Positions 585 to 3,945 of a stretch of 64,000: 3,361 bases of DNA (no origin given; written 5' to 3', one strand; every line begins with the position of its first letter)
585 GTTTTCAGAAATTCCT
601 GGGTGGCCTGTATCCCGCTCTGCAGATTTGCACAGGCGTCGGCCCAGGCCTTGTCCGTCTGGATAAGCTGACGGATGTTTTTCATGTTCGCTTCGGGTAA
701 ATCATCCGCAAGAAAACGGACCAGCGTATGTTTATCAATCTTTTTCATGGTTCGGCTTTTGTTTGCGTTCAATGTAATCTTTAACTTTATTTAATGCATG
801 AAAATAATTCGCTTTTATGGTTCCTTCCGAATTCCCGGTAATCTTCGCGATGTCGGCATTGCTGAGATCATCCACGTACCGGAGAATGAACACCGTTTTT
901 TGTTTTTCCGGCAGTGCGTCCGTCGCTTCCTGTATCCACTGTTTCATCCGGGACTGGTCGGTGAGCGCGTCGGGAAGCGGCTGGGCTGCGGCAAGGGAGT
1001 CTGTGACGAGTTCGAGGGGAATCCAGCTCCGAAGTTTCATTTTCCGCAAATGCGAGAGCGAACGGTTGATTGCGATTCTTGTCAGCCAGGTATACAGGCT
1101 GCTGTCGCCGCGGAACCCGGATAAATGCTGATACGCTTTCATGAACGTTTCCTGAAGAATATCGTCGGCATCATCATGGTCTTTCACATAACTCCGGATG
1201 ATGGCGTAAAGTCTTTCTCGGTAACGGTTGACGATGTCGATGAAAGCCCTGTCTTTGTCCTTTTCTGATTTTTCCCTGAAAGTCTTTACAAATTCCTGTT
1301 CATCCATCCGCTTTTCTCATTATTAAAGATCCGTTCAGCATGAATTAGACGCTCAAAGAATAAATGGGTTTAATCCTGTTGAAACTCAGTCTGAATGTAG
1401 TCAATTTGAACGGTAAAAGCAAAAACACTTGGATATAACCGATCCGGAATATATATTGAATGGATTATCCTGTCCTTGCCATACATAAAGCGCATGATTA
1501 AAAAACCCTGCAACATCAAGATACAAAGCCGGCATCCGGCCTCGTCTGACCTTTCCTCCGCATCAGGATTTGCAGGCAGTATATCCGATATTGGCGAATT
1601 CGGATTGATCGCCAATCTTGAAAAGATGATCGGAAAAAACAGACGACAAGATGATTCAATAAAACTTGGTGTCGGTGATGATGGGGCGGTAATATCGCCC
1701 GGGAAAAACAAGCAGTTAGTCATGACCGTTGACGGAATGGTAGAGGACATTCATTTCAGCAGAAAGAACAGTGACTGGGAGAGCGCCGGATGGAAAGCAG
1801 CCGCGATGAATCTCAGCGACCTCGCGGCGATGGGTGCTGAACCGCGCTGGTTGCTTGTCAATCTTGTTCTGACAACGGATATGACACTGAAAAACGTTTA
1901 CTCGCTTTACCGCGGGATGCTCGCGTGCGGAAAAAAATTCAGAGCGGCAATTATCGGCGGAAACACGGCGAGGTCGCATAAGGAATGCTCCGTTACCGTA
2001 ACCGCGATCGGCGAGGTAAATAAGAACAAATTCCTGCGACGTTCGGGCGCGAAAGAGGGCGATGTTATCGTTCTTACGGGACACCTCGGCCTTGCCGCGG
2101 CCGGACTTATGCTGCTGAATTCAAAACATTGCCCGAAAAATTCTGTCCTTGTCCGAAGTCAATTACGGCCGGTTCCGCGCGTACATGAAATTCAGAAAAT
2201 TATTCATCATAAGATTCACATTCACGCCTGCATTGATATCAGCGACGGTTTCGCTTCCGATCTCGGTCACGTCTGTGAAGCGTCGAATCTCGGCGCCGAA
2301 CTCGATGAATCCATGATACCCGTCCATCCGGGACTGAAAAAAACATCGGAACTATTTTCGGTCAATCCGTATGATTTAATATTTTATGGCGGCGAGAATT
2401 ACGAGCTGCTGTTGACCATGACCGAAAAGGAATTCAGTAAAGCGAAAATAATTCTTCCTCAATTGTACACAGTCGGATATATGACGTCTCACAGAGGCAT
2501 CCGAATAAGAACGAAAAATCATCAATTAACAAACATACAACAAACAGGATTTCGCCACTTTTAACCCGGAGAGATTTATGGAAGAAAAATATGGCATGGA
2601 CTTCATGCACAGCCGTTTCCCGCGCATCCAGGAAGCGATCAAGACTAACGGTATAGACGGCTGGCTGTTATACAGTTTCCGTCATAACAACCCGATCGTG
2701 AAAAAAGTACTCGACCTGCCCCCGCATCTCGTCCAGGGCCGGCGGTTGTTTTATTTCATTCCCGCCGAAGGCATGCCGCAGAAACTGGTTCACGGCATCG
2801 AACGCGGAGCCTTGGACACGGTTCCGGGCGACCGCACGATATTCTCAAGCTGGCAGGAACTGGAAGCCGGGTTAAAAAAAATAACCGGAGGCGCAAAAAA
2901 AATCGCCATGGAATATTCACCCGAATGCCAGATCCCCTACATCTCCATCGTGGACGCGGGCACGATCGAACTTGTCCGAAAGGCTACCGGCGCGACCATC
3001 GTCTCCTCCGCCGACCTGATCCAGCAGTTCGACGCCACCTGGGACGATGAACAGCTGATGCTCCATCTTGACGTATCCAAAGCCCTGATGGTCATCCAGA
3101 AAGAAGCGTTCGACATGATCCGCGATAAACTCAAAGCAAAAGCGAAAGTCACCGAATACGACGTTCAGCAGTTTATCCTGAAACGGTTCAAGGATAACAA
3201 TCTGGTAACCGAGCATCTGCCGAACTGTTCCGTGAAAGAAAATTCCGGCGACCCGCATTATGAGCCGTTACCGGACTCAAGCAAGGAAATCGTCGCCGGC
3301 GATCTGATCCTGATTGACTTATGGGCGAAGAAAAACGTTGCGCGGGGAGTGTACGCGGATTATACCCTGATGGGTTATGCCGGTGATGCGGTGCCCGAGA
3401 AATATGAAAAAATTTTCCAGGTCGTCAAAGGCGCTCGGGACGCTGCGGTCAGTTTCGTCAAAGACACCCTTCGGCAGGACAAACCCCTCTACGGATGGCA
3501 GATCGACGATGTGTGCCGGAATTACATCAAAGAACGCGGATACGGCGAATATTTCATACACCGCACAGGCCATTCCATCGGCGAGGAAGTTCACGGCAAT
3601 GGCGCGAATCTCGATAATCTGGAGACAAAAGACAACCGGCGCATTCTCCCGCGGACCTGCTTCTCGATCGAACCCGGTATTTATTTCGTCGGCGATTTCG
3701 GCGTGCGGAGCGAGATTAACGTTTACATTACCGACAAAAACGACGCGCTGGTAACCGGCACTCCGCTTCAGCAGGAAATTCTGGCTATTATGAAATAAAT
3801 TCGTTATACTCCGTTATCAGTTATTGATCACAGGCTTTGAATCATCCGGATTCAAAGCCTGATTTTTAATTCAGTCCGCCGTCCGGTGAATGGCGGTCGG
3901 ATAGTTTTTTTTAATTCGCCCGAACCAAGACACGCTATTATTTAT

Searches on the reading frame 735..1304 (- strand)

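Call 95: search_protein_families(library=pfam, proteins=[window:735-1304:-], max_evalue=0.0001)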
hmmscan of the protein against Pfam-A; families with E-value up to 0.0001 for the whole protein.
window:735-1304:- (189 aa): 3 families
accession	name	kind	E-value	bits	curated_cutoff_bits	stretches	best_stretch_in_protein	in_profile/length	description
PF04542.20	Sigma70_r2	-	3.2e-18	65.7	24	1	25-88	2-67/71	Sigma-70 region 2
PF08281.18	Sigma70_r4_2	-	3.3e-15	55.9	25.7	1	122-173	2-53/54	Sigma-70, region 4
PF04545.22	Sigma70_r4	-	6.2e-09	35.7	24.1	1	129-175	3-49/50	Sigma-70, region 4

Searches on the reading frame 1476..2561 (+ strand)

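Call 95: search_protein_families(library=pfam, proteins=[window:1476-2561:+], max_evalue=0.0001)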
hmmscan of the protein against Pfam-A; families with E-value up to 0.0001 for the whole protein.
window:1476-2561:+ (362 aa): 2 families
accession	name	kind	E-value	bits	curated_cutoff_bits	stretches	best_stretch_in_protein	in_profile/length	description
PF00586.29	AIRS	-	1.4e-29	103.2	24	1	67-181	1-112/112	AIR synthase related protein, N-terminal domain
PF02769.27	AIRS_C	-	4.6e-15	56.5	23.1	1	193-339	1-148/156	AIR synthase related protein, C-terminal domain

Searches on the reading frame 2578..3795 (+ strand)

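Call 95: search_protein_families(library=pfam, proteins=[window:2578-3795:+], max_evalue=0.0001)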
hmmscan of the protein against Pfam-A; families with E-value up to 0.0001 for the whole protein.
window:2578-3795:+ (406 aa): 1 family
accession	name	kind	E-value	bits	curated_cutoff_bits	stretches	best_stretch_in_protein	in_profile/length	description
PF00557.29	Peptidase_M24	-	7.2e-37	127.6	23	1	173-386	9-208/208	Metallopeptidase family M24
